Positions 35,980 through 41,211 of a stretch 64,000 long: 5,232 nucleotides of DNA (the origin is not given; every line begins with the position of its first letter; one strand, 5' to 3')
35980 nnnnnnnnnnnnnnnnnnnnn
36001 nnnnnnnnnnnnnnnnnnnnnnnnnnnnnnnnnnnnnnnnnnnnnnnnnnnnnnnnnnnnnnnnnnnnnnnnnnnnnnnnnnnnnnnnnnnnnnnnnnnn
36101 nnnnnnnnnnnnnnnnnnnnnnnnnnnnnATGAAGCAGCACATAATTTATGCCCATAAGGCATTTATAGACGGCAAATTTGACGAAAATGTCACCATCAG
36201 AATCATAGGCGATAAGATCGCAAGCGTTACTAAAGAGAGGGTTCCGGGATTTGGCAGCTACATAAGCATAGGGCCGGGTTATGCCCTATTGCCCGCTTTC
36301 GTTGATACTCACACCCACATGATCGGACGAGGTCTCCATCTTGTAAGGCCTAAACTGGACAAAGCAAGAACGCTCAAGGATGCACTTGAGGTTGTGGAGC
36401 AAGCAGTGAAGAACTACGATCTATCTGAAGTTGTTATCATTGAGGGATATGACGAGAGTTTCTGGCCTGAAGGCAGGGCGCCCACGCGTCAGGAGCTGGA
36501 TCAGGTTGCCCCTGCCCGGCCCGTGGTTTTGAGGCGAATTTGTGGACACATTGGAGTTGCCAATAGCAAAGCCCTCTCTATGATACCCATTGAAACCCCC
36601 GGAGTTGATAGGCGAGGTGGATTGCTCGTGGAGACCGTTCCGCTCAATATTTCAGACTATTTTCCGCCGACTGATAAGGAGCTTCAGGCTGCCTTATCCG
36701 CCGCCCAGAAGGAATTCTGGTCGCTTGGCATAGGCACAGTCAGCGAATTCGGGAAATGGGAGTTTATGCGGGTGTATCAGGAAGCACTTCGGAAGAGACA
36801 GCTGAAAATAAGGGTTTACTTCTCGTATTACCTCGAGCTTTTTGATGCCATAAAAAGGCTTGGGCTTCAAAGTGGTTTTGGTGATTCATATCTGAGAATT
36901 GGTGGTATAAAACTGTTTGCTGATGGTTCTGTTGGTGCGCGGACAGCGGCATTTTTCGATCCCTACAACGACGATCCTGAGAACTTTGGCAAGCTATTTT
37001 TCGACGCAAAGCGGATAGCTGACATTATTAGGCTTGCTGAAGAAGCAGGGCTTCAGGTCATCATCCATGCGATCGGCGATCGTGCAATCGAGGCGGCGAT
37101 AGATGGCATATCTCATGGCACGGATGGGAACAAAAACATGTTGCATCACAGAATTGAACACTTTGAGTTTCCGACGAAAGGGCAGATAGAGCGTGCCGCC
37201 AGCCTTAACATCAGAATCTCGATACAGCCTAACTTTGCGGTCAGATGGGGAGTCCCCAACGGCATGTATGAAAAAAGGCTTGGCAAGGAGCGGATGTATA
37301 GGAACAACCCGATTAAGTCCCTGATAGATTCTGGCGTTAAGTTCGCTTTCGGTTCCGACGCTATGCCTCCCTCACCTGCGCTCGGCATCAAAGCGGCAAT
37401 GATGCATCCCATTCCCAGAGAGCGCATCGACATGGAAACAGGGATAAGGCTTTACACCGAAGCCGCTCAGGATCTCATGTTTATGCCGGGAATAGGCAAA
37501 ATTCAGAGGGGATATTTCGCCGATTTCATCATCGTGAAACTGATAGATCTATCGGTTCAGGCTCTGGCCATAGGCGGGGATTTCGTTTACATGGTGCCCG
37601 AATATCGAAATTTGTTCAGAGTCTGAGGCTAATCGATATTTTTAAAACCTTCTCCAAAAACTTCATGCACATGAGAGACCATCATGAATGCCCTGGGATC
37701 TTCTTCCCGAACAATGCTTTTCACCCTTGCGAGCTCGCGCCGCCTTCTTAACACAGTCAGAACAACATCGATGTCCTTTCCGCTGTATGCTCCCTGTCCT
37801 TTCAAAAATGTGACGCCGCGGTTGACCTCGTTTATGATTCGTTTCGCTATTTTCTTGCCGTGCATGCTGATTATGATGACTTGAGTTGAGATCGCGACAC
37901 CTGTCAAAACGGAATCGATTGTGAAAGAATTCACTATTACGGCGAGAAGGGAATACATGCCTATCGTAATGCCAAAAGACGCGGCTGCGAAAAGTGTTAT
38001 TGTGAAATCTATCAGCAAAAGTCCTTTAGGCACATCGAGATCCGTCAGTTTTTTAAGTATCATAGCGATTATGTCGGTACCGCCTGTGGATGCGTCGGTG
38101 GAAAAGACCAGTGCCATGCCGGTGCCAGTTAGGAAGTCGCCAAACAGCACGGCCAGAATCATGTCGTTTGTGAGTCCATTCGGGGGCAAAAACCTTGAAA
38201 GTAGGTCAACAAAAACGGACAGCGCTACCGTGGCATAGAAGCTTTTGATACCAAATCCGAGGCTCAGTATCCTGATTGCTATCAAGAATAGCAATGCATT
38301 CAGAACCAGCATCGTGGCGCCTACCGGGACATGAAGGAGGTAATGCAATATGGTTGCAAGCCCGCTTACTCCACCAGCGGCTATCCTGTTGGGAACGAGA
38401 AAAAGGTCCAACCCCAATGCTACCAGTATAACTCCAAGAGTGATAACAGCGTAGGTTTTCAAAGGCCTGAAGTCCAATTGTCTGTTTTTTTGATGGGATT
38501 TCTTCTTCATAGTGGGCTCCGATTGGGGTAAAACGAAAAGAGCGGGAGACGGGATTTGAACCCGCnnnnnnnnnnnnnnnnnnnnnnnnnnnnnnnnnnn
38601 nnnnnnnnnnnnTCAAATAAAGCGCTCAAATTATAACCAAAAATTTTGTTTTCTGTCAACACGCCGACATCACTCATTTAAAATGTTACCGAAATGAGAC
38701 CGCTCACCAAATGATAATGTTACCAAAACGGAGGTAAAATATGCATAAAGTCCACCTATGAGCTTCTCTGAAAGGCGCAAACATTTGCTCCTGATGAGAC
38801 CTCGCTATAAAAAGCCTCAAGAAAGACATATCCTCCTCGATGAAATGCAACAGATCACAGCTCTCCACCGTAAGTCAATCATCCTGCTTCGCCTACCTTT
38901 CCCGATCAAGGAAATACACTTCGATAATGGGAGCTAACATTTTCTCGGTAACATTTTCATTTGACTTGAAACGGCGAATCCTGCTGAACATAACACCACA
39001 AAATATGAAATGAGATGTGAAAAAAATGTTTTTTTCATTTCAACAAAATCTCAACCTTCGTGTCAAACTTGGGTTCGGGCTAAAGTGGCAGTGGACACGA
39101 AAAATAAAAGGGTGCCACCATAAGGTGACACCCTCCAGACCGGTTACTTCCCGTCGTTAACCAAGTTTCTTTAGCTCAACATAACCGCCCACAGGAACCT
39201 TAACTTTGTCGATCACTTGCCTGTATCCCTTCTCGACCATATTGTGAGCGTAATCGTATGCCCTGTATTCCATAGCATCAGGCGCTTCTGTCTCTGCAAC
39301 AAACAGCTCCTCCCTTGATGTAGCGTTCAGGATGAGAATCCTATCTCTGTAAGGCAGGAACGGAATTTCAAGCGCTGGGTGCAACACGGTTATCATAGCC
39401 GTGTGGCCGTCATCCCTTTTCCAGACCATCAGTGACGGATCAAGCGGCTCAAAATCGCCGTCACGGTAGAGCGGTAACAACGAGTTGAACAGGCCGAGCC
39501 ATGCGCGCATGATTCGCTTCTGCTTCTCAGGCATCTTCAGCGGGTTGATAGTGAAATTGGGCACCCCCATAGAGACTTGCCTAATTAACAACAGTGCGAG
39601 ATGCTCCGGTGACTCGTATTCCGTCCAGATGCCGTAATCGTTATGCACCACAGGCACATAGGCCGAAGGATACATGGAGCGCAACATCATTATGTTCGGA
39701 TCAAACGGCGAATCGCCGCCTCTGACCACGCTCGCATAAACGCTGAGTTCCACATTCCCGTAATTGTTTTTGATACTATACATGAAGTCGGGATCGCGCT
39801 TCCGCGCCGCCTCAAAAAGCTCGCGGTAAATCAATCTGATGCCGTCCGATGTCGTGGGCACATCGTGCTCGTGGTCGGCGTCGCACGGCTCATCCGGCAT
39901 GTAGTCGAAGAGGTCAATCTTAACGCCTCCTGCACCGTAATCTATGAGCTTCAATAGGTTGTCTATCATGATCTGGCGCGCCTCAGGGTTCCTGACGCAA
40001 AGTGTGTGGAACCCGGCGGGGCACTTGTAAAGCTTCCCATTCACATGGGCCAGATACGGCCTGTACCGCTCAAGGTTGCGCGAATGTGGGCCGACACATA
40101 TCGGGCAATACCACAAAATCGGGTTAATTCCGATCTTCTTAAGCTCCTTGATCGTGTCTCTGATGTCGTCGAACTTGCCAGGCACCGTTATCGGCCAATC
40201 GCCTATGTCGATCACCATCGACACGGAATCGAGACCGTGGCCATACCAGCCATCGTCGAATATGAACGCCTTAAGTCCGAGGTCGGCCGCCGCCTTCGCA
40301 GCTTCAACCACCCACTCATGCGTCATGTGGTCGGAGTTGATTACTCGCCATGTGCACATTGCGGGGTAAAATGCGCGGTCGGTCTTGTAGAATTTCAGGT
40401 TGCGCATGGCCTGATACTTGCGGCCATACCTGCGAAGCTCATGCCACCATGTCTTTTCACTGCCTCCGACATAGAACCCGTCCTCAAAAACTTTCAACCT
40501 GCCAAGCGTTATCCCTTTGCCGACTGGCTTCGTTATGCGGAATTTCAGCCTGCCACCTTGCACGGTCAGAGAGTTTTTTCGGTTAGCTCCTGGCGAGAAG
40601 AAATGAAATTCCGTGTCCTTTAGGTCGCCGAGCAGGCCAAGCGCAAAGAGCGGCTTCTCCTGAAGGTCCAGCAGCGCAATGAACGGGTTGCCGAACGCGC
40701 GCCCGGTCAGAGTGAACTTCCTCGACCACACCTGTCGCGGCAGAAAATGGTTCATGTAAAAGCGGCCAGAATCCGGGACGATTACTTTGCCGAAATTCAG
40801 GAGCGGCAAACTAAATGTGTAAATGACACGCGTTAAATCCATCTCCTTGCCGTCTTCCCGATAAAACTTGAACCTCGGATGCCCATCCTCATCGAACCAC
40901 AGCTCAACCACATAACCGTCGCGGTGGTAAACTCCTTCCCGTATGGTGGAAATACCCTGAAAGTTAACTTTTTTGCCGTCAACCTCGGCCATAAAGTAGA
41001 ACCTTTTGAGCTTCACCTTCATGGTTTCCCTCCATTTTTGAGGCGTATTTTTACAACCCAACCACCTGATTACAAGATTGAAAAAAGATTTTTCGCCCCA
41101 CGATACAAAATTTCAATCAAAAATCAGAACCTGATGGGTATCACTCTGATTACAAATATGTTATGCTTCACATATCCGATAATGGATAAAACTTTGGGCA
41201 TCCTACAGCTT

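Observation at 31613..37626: Giant TPR / degenerate-GGDEF / P-loop NTPase / TPR protein translationally coupled to an amidohydrolase: a candidate two-gene sensing or defence-like module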

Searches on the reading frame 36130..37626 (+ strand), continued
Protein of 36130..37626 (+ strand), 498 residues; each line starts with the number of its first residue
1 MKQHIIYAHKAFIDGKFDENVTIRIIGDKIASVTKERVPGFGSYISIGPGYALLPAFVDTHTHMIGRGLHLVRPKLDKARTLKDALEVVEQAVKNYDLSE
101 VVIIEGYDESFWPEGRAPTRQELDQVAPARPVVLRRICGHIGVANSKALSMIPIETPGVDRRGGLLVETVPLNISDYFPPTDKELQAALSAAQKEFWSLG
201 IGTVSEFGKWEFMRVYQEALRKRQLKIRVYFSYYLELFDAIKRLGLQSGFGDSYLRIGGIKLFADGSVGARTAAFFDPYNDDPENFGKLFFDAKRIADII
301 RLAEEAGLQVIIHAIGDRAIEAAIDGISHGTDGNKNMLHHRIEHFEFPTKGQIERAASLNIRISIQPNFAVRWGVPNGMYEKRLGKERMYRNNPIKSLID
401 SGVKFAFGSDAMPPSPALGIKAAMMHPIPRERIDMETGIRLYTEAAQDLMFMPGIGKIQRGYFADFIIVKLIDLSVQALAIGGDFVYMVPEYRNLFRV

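Call 23: find_encoding_contigs(protein=P0127, flank=8000, max_places=2)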
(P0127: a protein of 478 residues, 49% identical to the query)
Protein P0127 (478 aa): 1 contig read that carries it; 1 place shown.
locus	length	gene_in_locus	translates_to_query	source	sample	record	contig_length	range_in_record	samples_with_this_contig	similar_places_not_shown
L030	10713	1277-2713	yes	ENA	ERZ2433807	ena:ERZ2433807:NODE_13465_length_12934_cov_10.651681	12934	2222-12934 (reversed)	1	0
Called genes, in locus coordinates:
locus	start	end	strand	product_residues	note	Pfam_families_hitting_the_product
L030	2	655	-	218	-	?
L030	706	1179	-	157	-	PF03975:CheD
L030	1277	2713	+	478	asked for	PF07969:Amidohydro_3, PF01979:Amidohydro_1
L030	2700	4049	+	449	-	PF01554:MatE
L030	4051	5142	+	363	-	PF02163:Peptidase_M50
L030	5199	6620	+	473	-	PF03349:Toluene_X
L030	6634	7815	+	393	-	PF00756:Esterase, PF00326:Peptidase_S9 (weak)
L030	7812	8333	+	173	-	PF00857:Isochorismatase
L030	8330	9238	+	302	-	PF03576:Peptidase_S58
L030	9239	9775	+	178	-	PF02441:Flavoprotein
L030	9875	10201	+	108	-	PF02033:RBFA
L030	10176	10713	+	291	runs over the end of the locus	PF01509:TruB_N, PF16198:TruB_C_2 (weak), PF09157:TruB-C_2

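Call 24: search_solved_structures(query=window:36130-37626:+, max_evalue=0.00001, show_alignments=1)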
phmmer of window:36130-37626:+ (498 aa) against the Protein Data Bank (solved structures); distinct sequences matched with E-value up to 0.00001: 2.
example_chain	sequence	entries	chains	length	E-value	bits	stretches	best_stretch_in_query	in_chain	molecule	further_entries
3icj_A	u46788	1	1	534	7.4e-54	186.8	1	25-470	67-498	uncharacterized metal-dependent hydrolase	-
3igh_X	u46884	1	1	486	4e-43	151.4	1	33-471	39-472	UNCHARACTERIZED METAL-DEPENDENT HYDROLASE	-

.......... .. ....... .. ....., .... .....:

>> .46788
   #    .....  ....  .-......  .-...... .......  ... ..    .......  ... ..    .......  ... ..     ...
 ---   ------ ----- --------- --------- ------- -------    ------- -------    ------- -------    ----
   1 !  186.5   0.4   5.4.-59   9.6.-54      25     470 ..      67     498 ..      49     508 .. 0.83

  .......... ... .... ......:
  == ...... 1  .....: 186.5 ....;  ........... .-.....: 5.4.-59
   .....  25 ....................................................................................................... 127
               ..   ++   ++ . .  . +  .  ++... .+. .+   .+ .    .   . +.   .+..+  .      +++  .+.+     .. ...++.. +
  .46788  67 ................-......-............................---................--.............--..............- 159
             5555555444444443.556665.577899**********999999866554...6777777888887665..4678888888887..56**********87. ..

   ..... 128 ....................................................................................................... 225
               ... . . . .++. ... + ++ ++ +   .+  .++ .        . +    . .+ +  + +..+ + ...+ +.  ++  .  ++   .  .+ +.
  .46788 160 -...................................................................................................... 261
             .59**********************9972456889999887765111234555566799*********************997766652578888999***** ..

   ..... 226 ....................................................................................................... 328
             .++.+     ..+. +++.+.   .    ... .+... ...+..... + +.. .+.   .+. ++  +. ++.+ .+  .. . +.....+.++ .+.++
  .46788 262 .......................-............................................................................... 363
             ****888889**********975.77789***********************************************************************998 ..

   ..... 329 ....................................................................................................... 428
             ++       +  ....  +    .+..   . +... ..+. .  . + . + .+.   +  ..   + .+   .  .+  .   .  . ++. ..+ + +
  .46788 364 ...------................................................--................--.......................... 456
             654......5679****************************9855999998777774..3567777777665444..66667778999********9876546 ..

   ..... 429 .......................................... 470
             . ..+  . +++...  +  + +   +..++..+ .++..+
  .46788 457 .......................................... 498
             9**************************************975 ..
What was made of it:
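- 36130..37626 (+): YtcJ-like Amidohydro_3 metal-dependent hydrolase (498 aa). Its start overlaps the STAND stop (ATGA). PDB 3icj E 7.4e-54, an uncharacterised hydrolase (call 24).
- On Amidohydro_3 / YtcJ-like metal-dependent hydrolase: 3icj E 7.4e-54 (call 24). The closest structures are uncharacterised (call 24).
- Closest known: YtcJ-like Amidohydro_3 hydrolases. Same: Full-length homology (E 7.4e-54; call 24).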

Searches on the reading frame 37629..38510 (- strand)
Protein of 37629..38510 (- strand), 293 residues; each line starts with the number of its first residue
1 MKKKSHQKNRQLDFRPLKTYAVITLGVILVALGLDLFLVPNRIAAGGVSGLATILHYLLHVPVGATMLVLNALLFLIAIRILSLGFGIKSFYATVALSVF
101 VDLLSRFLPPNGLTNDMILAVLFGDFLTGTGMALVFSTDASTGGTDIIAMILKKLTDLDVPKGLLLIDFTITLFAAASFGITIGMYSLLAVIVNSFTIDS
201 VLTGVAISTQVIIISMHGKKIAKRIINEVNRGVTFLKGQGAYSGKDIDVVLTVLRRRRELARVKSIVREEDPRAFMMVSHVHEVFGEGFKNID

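Call 10: search_protein_families(library=pfam, proteins=[window:37629-38510:-], max_evalue=0.001)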
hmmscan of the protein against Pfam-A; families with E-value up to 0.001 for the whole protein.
window:37629-38510:- (293 aa): 2 families
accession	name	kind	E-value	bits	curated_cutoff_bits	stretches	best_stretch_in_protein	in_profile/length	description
PF02588.21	YitT_membrane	-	2.1e-59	200.8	24.3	1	20-225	2-204/205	Uncharacterised 5xTM membrane BCR, YitT family COG1284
PF10035.14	DUF2179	-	3.4e-20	72.1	22.8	1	231-286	1-55/55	Uncharacterized protein conserved in bacteria (DUF2179)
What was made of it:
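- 37629..38510 (-): Convergent YitT/DUF2179 membrane protein gene. It is part of the conserved block but not of the operon. Pfam (call 10).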

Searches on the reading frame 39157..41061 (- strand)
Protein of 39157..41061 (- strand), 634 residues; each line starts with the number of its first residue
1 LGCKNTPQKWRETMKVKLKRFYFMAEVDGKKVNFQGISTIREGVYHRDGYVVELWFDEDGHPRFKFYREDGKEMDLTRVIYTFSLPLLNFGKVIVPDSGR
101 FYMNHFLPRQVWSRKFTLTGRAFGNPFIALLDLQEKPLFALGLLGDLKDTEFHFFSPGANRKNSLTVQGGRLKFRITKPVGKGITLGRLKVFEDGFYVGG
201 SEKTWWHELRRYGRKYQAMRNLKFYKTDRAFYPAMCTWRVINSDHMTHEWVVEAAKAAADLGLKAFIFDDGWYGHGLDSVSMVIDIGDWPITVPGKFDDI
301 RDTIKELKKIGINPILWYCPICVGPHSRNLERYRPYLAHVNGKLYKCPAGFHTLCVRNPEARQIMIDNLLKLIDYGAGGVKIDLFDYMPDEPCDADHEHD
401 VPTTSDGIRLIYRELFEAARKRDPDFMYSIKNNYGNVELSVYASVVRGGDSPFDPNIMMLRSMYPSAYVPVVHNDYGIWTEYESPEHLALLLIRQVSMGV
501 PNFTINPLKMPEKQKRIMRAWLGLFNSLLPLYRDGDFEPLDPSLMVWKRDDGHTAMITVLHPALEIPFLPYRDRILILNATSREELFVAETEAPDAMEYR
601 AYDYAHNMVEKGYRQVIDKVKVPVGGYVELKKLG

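Call 10: search_protein_families(library=pfam, proteins=[window:39157-41061:-], max_evalue=0.001)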
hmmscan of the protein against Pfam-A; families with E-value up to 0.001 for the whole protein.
window:39157-41061:- (634 aa): 1 family
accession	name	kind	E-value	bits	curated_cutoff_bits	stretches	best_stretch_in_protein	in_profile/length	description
PF02065.24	Melibiase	-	3.4e-12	46.4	27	1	235-374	45-180/347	Melibiase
